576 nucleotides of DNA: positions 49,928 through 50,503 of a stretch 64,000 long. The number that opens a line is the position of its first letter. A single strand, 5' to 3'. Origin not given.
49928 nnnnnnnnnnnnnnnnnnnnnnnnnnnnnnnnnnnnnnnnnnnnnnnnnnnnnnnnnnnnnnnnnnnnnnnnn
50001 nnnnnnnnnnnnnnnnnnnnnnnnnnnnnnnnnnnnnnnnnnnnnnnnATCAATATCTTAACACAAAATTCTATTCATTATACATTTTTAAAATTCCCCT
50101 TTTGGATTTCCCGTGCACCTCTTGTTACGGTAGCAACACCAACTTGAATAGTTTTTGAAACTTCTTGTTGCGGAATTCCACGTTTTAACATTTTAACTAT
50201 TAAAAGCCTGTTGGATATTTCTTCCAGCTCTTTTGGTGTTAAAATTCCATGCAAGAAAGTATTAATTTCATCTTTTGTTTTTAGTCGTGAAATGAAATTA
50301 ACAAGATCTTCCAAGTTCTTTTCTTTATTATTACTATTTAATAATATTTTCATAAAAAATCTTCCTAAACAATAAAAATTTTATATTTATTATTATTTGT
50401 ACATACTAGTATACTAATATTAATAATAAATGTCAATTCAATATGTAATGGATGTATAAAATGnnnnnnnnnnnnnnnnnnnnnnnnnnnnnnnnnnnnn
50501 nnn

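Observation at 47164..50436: TrpR-like regulator with a TrpR-operator-like palindrome controlling a yerC-trpS-ftsH operon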

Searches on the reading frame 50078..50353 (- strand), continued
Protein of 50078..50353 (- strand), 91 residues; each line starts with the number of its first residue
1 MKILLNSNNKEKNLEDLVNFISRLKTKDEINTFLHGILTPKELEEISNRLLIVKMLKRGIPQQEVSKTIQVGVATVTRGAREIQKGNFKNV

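Call 39: search_protein_families(library=ncbifam, proteins=[L016:4306-5499:+, L012:5450-6190:+, L002:3684-5306:+, L002:5312-5728:+, L012:4356-5453:+, L036:5541-6650:+, L001:3877-5298:+, L004:4351-5202:+, L034:4240-5976:+, L126:1972-2406:+], max_evalue=0.01)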
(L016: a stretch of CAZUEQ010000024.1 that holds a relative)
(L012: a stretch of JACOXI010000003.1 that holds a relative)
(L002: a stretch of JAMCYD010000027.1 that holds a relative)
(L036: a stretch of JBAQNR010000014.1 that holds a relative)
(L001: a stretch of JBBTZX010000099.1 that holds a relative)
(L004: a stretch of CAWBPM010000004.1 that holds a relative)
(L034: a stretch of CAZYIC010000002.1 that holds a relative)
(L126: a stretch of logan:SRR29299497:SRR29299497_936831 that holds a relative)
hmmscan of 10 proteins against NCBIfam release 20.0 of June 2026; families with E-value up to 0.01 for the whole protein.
L016:4306-5499:+ (397 aa): 36 families (the best 25 are shown)
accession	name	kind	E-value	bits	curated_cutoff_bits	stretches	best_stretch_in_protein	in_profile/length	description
NF010376.0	PRK13803.1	equivalog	3.5e-176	587.6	819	1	7-393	207-594/600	bifunctional phosphoribosylanthranilate isomerase/tryptophan synthase subunit beta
TIGR00263.1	trpB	equivalog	5.7e-171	568.8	392.45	1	11-392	1-383/385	tryptophan synthase subunit beta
NF010375.0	PRK13802.1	equivalog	2.6e-119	399.3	1386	1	12-388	278-667/695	bifunctional indole-3-glycerol phosphate synthase/tryptophan synthase subunit beta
NF009057.0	PRK12391.1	equivalog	6.9e-54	183.1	366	1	58-388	77-420/441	TrpB-like pyridoxal phosphate-dependent enzyme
TIGR01415.1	trpB_rel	hypoth_equivalog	4.8e-52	177.1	518.85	1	57-388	65-410/419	TrpB-like pyridoxal phosphate-dependent enzyme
NF006390.0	PRK08639.1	equivalog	1.1e-15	57.6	421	1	72-263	36-214/418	threonine ammonia-lyase IlvA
TIGR02079.1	THD1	equivalog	1.7e-15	56.7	440.55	1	72-264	27-207/410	threonine ammonia-lyase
NF006094.0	PRK08246.1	subfamily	9e-14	51.6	331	1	73-263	35-202/310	serine/threonine dehydratase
TIGR01139.1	cysK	equivalog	1.1e-13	51.2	350.95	1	71-263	16-200/298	cysteine synthase A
TIGR01136.1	cysKM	subfamily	2.1e-12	47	344.15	1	71-263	16-200/299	cysteine synthase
TIGR03945.1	PLP_SbnA_fam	equivalog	1e-11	44.5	349.95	1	72-263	18-203/304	2,3-diaminopropionate biosynthesis protein SbnA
NF005292.0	PRK06815.1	equivalog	4.2e-11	42.4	371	1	66-243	27-185/320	threonine/serine dehydratase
NF004996.0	PRK06381.1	equivalog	7e-11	41.7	266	1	59-249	12-188/319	threonine synthase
NF007989.0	PRK10717.1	equivalog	1.5e-10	40.7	387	1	73-267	26-218/334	cysteine synthase A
NF040741.1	ornith_OrtB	equivalog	2.2e-10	39.6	550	1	65-246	71-244/464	2-amino-4-oxopentanoate thiolase subunit OrtB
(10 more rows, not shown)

L012:5450-6190:+ (246 aa): 6 families
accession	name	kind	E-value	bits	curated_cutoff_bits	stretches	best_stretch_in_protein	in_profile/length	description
TIGR00035.1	asp_race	subfamily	7.1e-47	160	93.1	1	5-226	3-226/236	amino acid racemase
NF052483.1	racemase_CuyB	equivalog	1.5e-43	149.4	190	1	9-225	3-223/225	cysteate racemase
NF007569.0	PRK10200.1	equivalog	1.5e-20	73.9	417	1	5-221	2-222/230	aspartate/glutamate racemase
TIGR00067.1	glut_race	equivalog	5.1e-12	45.7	146.65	1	73-203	57-186/251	glutamate racemase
NF002035.0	PRK00865.1-3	equivalog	9.3e-08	32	328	1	76-204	64-191/267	glutamate racemase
NF002034.1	PRK00865.1-1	equivalog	8.4e-05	21.9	408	1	75-204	59-188/260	glutamate racemase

L002:3684-5306:+ (540 aa): 1 family
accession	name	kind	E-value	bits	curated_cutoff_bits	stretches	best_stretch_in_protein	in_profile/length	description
NF008954.1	PRK12296.1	equivalog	0.0071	14.8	377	1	331-370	289-329/470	GTPase ObgE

L002:5312-5728:+ (138 aa): 0 families

L012:4356-5453:+ (365 aa): 0 families

L036:5541-6650:+ (369 aa): 0 families

L001:3877-5298:+ (473 aa): 5 families
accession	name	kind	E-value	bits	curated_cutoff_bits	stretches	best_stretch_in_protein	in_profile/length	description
TIGR01245.1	trpD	equivalog_domain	2.3e-29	102.7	199.05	1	123-464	33-328/330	anthranilate phosphoribosyltransferase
NF011201.0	PRK14607.1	equivalog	2.7e-22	79.1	670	1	118-434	228-505/534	bifunctional anthranilate synthase component II/anthranilate phosphoribosyltransferase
NF007073.0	PRK09522.1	equivalog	9.3e-09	34.7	738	1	176-321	281-419/531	bifunctional anthranilate synthase glutamate amidotransferase component TrpG/anthranilate phosphoribosyltransferase TrpD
NF005635.0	PRK07394.1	equivalog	4.5e-05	22.9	287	1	178-242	94-160/348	hypothetical protein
NF006005.0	PRK08136.1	equivalog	0.0064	15.8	185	0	175-235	89-148/314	DNA-binding protein YbiB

L004:4351-5202:+ (283 aa): 0 families

L034:4240-5976:+ (578 aa): 26 families (the best 25 are shown)
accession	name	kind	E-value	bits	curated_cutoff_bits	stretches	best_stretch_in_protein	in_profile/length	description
TIGR00564.1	trpE_most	equivalog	8.1e-146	486.6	517.7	1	87-570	2-453/455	anthranilate synthase component I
NF010086.0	PRK13571.1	equivalog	3.1e-126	421.9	693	1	59-575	7-501/510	anthranilate synthase component I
TIGR01820.1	TrpE-arch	equivalog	2e-119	399.8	512.05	1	115-571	15-448/449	anthranilate synthase component I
NF010089.0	PRK13574.1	equivalog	5.1e-91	305.8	527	2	300-566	152-413/421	anthranilate synthase component I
TIGR01824.1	PabB-clade2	equivalog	9.9e-89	298.1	408.55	1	190-565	1-353/355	aminodeoxychorismate synthase, component I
NF010079.0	PRK13564.1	equivalog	1.3e-88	298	471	1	153-575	112-515/521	anthranilate synthase component 1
NF006563.0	PRK09070.1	equivalog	5.9e-87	292.2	514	1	116-572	26-445/447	aminodeoxychorismate synthase component I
NF010087.0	PRK13572.1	equivalog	1.6e-85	287.4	580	1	116-572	25-432/435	anthranilate synthase component I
NF004610.0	PRK05940.1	equivalog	1.2e-81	274.9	568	1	142-575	54-463/467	anthranilate synthase component I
TIGR00565.1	trpE_proteo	equivalog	1.6e-78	264.8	494.65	1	179-574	120-496/498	anthranilate synthase component I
TIGR00553.1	pabB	equivalog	3.5e-78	263.1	328.4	1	193-564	2-326/329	aminodeoxychorismate synthase component I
NF010082.0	PRK13567.1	equivalog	7.7e-76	255.7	576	1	116-565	25-461/468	anthranilate synthase component I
NF005698.0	PRK07508.1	equivalog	1.6e-67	227.7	452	1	297-565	108-373/383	aminodeoxychorismate synthase component I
NF012009.0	PRK15465.1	equivalog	7.7e-66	222.5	622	1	116-572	32-452/453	aminodeoxychorismate synthase component 1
NF010081.0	PRK13566.1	equivalog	1.3e-61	208.8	645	1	294-576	234-512/729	anthranilate synthase component I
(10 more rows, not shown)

L126:1972-2406:+ (144 aa): 0 families

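Call 66: predict_structure(alignment_id=A1)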
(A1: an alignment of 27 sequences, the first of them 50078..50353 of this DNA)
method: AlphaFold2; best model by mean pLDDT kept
length: 91 residues; sequences in the alignment: 27
mean_pLDDT: 90.6   pTM: 0.73
mean pLDDT of the five models: 90.6, 90.5, 89.4, 88.7, 88.7
residues with pLDDT >= 90: 74; 70-90: 9; 50-70: 6; < 50: 2
segments of 3 or more residues with pLDDT < 50: none
pLDDT, mean of each block of 10 residues (from residue 1): 57 91 96 97 95 97 96 94 93 88
secondary structure, 60 per line:
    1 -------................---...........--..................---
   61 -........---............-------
elements in order: H8-23 H27-37 H40-57 H62-69 H73-84
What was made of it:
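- On Trp_repressor family (Pfam PF01371): The AF2 model has pLDDT 90.6 and five helices (call 66).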

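Call 68: fold_search(model_id=the predicted structure, library=pdb)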
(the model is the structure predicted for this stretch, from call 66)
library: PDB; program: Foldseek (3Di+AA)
matches with E <= 10: 761; with E <= 0.001: 0
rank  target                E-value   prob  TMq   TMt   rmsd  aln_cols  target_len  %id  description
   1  1trr_A                1.1e-03  1.00  0.69  0.61   3.1        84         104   30  TANDEM BINDING IN CRYSTALS OF A TRP REPRESSOR/OPERATOR HALF-SITE COMPLEX (released 1993-10-21)
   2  3kor_B                1.7e-03  1.00  0.69  0.63   1.7        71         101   28  Crystal structure of a putative Trp repressor from Staphylococcus aureus (released 2010-11-17)
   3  6fal_A                2.0e-03  1.00  0.66  0.62   2.8        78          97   31  Tryptophan Repressor TrpR from E.coli with 3-Indolepropionic acid as ligand (released 2019-01-30)
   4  1tro_A                2.3e-03  1.00  0.65  0.58   2.8        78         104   31  CRYSTAL STRUCTURE OF TRP REPRESSOR OPERATOR COMPLEX AT ATOMIC RESOLUTION (released 1994-01-31)
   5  1zt9_A                2.4e-03  1.00  0.66  0.61   2.7        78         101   31  E. coli trp repressor, tetragonal crystal form (released 2006-05-09)
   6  1tro_G                3.1e-03  1.00  0.66  0.60   2.8        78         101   31  CRYSTAL STRUCTURE OF TRP REPRESSOR OPERATOR COMPLEX AT ATOMIC RESOLUTION (released 1994-01-31)
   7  6f9k                  3.1e-03  1.00  0.68  0.59   3.2        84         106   28  Tryptophan Repressor TrpR from E.coli with 5-methyl-L-tryptophan as ligand (released 2019-01-30)
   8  6f7f_A                3.8e-03  1.00  0.66  0.59   2.8        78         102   31  Tryptophan Repressor TrpR from E.coli with 3-Indolepropionic acid (released 2019-03-27)
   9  1jhg                  4.3e-03  1.00  0.65  0.60   2.8        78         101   29  TRP REPRESSOR MUTANT V58I (released 1997-03-12)
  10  1tro_E                4.6e-03  1.00  0.66  0.63   2.9        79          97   30  CRYSTAL STRUCTURE OF TRP REPRESSOR OPERATOR COMPLEX AT ATOMIC RESOLUTION (released 1994-01-31)
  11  2oz9                  4.6e-03  1.00  0.66  0.59   2.9        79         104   30  E. coli TRP holorepressor, orthorhombic crystal form (released 2007-03-06)
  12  3frw_E                5.2e-03  1.00  0.71  0.68   2.3        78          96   28  Crystal structure of putative TrpR protein from Ruminococcus obeum (released 2009-01-20)
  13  6f7g_C                5.2e-03  1.00  0.65  0.61   2.8        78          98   31  Tryptophan Repressor TrpR from E.coli with 5-Methyltryptamine (released 2018-12-19)
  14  6ejz_B                5.9e-03  1.00  0.66  0.60   2.8        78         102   31  Tryptophan Repressor TrpR from E.coli variant S88Y with Indole-3-acetic acid as ligand (released 2019-02-06)
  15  3kor_C                6.3e-03  1.00  0.68  0.63   1.7        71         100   28  Crystal structure of a putative Trp repressor from Staphylococcus aureus (released 2010-11-17)
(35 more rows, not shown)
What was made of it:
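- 50078..50353 (-): trpR-like gene, 91 aa, Trp_repressor family, Patescibacteria-specific clade. AF2 model pLDDT 90.6, with top PDB fold hits to E. coli TrpR and 3KOR (calls 66, 68).
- On Trp_repressor family (Pfam PF01371): The top 41 Foldseek PDB hits are all TrpR or TrpR-like chains, with TM-scores of 0.63-0.71 (call 68).
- The fold is TrpR family (calls 66, 68).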

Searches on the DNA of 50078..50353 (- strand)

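Call 51: search_rna_families(sources=[L025, L045, L066, L018, L026, L060, L070, L047, L005, L006, L031, L032, L040, L056, L117, L001, L015, L048], threshold=gathering)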
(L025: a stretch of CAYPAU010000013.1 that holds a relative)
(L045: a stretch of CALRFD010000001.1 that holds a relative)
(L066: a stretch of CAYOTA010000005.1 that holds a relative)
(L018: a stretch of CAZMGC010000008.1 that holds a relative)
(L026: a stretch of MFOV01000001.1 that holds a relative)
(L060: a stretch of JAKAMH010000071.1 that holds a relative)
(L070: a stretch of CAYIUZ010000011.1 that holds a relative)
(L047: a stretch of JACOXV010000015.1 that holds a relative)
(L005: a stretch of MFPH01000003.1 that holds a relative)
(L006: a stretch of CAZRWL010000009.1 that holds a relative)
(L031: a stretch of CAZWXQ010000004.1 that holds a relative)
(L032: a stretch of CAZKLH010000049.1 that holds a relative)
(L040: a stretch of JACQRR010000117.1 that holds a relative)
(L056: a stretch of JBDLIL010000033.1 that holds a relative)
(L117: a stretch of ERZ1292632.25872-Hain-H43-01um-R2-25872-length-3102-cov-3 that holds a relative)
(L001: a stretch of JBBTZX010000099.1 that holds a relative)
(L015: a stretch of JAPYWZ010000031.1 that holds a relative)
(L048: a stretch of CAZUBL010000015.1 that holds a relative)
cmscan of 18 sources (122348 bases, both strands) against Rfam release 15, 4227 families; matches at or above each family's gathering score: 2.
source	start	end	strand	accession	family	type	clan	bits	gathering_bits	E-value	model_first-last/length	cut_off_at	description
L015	4870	4941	+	RF00005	tRNA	Gene; tRNA;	CL00001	72.6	29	1.2e-13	1-71/71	no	tRNA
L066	148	231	+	RF00005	tRNA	Gene; tRNA;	CL00001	55.7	29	5e-09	1-71/71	no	tRNA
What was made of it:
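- On T-box-regulated aminoacyl-tRNA synthetase gene: None above the gathering score in 18 related loci (call 51).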
